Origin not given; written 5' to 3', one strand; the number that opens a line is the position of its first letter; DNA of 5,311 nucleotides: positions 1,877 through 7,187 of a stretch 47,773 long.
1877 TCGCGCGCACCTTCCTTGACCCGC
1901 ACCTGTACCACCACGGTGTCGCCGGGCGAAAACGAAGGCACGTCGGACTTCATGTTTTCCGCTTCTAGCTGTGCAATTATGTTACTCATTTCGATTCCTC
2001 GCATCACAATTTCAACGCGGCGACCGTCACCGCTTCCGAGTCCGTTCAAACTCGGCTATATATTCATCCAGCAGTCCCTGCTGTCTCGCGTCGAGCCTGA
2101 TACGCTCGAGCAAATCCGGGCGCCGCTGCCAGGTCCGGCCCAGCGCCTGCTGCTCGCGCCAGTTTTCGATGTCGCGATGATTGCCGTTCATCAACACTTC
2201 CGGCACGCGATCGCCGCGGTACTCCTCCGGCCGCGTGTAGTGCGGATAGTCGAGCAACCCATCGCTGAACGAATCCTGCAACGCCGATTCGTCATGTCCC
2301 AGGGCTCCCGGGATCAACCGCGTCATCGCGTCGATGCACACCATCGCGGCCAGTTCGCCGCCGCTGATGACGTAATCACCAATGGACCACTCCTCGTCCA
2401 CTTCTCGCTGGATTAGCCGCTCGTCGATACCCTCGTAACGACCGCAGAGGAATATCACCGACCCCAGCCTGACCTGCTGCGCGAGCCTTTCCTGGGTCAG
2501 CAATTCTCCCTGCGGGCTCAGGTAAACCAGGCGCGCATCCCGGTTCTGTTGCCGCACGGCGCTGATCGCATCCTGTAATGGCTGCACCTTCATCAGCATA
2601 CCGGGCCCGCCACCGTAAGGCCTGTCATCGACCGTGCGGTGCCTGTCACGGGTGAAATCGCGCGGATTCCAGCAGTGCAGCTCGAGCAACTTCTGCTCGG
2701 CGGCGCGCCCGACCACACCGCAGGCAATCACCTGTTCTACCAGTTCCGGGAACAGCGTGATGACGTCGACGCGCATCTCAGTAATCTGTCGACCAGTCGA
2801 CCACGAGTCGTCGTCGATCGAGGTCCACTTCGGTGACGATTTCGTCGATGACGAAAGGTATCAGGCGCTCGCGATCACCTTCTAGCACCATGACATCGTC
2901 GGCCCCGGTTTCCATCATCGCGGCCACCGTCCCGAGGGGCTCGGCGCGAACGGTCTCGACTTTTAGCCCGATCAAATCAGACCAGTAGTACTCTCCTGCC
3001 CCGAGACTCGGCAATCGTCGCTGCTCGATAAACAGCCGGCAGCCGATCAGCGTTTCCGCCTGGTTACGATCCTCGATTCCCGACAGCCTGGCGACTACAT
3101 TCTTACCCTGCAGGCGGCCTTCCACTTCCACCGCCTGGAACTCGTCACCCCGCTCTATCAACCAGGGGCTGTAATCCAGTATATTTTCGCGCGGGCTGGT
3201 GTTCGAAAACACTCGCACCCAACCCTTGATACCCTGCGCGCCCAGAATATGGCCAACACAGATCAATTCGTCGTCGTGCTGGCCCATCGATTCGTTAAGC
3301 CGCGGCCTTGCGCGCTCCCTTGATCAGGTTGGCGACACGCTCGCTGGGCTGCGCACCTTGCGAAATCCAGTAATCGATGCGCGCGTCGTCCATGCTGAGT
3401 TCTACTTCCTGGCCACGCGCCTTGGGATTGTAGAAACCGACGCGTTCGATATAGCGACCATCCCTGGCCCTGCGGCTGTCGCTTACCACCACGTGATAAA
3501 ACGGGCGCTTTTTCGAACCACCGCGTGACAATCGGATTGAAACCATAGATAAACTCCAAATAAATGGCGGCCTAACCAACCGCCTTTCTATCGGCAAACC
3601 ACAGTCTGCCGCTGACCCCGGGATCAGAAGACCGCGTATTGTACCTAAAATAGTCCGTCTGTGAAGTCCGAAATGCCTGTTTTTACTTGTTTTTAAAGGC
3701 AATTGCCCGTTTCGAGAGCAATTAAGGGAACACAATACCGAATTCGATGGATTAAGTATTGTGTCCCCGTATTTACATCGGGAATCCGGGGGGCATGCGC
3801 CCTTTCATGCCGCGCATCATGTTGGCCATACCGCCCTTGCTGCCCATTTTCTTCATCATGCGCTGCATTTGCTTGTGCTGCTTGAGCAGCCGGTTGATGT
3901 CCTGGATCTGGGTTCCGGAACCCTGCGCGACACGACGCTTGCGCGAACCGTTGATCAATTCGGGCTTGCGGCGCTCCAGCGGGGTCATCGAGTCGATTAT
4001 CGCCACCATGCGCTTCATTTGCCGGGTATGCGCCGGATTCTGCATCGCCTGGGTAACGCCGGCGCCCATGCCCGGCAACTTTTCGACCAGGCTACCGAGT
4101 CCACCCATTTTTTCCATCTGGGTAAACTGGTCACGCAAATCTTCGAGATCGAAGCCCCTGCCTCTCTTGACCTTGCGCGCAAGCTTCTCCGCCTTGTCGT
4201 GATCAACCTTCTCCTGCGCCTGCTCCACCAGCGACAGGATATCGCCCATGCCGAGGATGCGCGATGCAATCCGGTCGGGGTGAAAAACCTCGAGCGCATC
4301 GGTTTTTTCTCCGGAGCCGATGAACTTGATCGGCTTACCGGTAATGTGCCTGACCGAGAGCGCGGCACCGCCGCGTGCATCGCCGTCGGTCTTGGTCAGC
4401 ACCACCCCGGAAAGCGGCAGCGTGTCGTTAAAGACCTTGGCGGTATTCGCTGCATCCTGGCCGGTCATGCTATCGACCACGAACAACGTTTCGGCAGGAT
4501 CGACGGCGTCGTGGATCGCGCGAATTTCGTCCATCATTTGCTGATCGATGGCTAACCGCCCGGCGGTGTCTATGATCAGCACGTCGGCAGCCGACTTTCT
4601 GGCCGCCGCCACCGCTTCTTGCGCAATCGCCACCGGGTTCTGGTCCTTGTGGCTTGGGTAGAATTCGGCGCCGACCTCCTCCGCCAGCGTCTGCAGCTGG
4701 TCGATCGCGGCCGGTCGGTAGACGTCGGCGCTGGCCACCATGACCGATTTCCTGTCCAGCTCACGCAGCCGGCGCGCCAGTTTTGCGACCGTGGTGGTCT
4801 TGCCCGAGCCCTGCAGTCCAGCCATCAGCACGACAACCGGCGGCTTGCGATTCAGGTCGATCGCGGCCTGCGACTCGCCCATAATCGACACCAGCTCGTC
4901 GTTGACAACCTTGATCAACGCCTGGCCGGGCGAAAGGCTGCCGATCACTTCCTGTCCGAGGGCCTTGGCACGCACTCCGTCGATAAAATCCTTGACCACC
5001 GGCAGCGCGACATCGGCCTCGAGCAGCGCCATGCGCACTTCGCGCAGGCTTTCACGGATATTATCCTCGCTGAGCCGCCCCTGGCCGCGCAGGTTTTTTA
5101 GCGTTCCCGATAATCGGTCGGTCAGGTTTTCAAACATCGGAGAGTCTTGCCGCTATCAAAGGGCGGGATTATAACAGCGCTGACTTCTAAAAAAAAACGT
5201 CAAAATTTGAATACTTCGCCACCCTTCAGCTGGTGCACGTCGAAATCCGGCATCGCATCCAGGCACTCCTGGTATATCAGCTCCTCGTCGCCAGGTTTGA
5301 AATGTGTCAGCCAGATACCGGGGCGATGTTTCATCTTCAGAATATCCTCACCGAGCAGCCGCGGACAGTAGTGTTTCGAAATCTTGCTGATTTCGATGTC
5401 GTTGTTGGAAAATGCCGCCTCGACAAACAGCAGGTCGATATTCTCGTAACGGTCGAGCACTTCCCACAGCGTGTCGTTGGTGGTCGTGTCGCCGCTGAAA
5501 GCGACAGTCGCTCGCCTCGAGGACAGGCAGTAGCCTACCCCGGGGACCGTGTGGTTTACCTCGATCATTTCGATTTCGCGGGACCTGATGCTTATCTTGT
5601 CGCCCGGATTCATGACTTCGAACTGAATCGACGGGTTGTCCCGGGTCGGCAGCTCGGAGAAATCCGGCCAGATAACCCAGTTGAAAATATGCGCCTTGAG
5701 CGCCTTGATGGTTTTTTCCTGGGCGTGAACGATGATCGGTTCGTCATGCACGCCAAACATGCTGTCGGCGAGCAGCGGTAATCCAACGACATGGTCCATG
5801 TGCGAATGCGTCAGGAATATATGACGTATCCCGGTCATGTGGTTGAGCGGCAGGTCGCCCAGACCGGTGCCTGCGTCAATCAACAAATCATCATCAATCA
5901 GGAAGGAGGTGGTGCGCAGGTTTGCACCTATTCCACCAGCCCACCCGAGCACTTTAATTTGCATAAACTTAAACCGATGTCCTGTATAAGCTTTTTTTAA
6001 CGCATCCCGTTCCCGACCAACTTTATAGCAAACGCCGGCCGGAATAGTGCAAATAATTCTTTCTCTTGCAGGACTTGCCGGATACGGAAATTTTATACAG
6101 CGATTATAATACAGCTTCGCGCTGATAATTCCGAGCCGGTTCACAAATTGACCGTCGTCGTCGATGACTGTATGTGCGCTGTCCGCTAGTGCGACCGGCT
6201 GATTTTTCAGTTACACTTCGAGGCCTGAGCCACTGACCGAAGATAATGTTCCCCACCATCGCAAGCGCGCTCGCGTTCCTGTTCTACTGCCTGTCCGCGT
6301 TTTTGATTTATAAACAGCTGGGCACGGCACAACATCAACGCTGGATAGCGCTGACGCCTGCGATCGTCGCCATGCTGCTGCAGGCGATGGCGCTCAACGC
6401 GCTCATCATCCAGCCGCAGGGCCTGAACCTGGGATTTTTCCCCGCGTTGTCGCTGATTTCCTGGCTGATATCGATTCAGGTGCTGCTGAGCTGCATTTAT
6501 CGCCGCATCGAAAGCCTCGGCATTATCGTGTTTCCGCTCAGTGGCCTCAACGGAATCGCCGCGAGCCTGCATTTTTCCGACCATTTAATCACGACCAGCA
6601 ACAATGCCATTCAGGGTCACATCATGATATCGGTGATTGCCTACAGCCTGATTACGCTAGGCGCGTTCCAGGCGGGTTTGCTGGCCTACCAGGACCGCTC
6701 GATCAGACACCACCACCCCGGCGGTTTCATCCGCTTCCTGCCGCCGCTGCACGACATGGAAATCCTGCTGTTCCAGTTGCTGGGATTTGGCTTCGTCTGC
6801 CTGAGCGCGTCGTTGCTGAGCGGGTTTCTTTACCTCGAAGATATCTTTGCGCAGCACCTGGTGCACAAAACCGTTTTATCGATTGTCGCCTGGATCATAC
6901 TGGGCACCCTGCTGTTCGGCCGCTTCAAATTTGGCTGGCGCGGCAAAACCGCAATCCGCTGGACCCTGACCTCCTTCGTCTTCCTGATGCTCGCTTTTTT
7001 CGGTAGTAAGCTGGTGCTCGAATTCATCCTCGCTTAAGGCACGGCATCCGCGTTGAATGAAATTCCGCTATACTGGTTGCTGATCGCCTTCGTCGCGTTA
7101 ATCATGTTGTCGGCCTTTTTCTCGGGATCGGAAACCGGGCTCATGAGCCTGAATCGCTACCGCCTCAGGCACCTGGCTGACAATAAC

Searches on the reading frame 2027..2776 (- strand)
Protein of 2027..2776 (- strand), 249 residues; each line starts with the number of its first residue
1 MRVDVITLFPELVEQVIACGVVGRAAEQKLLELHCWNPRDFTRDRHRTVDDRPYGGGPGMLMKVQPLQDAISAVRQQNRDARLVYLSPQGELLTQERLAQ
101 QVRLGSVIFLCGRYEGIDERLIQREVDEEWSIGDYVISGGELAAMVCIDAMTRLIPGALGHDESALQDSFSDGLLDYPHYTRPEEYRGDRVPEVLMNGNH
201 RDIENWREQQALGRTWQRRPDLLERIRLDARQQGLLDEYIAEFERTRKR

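Call 48: search_protein_families(library=ncbifam, proteins=[window:2027-2776:-], max_evalue=0.00001)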
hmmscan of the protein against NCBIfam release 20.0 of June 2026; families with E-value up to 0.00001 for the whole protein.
window:2027-2776:- (249 aa): 2 families
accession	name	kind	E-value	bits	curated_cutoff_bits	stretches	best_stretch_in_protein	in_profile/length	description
NF000648.1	PRK00026.1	equivalog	2.3e-95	317.9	220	1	1-223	1-221/221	tRNA (guanosine(37)-N1)-methyltransferase TrmD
TIGR00088.1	trmD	equivalog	2.4e-94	314.9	195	1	1-227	1-225/233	tRNA (guanosine(37)-N1)-methyltransferase TrmD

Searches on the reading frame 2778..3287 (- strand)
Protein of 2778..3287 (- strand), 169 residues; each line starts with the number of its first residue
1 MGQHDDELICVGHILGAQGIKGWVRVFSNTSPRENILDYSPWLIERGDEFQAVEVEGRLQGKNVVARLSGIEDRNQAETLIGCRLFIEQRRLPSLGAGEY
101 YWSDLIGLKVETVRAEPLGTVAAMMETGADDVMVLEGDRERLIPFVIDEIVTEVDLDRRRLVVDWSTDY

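Call 48: search_protein_families(library=ncbifam, proteins=[window:2778-3287:-], max_evalue=0.00001)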
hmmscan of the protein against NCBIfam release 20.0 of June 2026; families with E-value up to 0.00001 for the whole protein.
window:2778-3287:- (169 aa): 6 families
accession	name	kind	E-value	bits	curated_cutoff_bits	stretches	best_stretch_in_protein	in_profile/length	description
TIGR02273.1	16S_RimM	equivalog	2.2e-48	163.8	66.2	1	9-167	2-164/166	ribosome maturation factor RimM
NF011186.0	PRK14592.1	equivalog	9.8e-24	84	190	1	5-164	2-161/171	16S rRNA-processing protein RimM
NF010403.0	PRK13829.1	equivalog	2e-23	82.7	145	1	8-145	7-142/177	16S rRNA-processing protein RimM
NF011185.0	PRK14591.1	equivalog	6.9e-20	71.8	223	1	13-169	10-169/169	16S rRNA-processing protein RimM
NF011184.0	PRK14590.1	equivalog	3.3e-13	49.5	189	1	6-162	3-166/176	16S rRNA-processing protein RimM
NF011188.0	PRK14594.1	equivalog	1.7e-07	31.4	174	1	11-146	4-143/166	16S rRNA-processing protein RimM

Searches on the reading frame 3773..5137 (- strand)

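Call 48: search_protein_families(library=ncbifam, proteins=[window:3773-5137:-], max_evalue=0.00001)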
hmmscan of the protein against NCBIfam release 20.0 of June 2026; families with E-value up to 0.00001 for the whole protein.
window:3773-5137:- (454 aa): 11 families
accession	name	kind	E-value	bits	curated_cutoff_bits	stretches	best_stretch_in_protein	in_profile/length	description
TIGR00959.1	ffh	equivalog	4.7e-177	589.1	473.2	1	2-430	1-428/428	signal recognition particle protein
TIGR01425.1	SRP54_euk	equivalog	1e-94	317.8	576.25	1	4-427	4-428/428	signal recognition particle protein SRP54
TIGR00064.1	ftsY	equivalog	5.8e-66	222.6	260.7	1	29-294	5-278/279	signal recognition particle-docking protein FtsY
TIGR03499.1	FlhF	equivalog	3.4e-17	63.4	174.15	1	22-193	133-286/286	flagellar biosynthesis GTPase FlhF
NF009367.0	PRK12724.1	equivalog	3.6e-17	62.4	718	1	101-273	224-392/433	flagellar biosynthesis regulator FlhF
NF009368.0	PRK12726.1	equivalog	6.1e-15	55.2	832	1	102-288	208-389/407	flagellar biosynthesis regulator FlhF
NF005230.0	PRK06731.1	equivalog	2e-11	43.7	553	1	103-278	89-260/281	flagellar biosynthesis regulator FlhF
NF009366.0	PRK12723.1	equivalog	2.7e-09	36.6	585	1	92-278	168-350/388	flagellar biosynthesis regulator FlhF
NF011311.0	PRK14722.1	equivalog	1.6e-08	34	777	1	100-278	138-319/374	flagellar biosynthesis regulator FlhF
NF011310.0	PRK14721.1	equivalog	5.3e-08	32.5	725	1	105-262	196-348/423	flagellar biosynthesis regulator FlhF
NF011312.0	PRK14723.1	equivalog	3.8e-07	29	951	1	105-315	190-399/768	flagellar biosynthesis regulator FlhF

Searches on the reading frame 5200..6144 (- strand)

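Call 48: search_protein_families(library=ncbifam, proteins=[window:5200-6144:-], max_evalue=0.00001)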
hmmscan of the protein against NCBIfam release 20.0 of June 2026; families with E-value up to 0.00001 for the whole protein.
window:5200-6144:- (314 aa): 7 families
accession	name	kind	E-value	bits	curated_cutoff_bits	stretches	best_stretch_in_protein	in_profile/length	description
NF000801.0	PRK00055.1-3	equivalog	2e-15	56.6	252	1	62-211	3-156/307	ribonuclease Z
TIGR02651.1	RNase_Z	equivalog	1.8e-14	53.5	292.95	1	86-210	29-150/302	ribonuclease Z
NF002558.0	PRK02126.1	subfamily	4.1e-11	42.5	315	1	86-130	29-72/345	ribonuclease Z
NF041851.1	cyc_nuc_deg_phdiest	equivalog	3.5e-08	33.1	400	1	61-250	1-191/253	cyclic nucleotide-degrading phosphodiesterase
NF002553.0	PRK02113.1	equivalog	3.2e-06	26.8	386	1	77-244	35-192/252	MBL fold metallo-hydrolase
TIGR03413.1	GSH_gloB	equivalog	7.6e-06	25.5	200.8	0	104-129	42-67/248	hydroxyacylglutathione hydrolase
NF038231.1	MBL_Geo_Pelo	equivalog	9.5e-06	25.4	360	0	84-205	43-159/250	GPMC system MBL fold metallohydrolase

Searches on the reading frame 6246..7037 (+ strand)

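Call 48: search_protein_families(library=ncbifam, proteins=[window:6246-7037:+], max_evalue=0.00001)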
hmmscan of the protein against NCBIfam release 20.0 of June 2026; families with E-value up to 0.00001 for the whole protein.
window:6246-7037:+ (263 aa): 1 family
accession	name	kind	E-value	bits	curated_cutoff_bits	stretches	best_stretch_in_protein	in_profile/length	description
TIGR03144.1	cytochr_II_ccsB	equivalog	7.9e-07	29.1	187.6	1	46-257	9-244/252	c-type cytochrome biogenesis protein CcsB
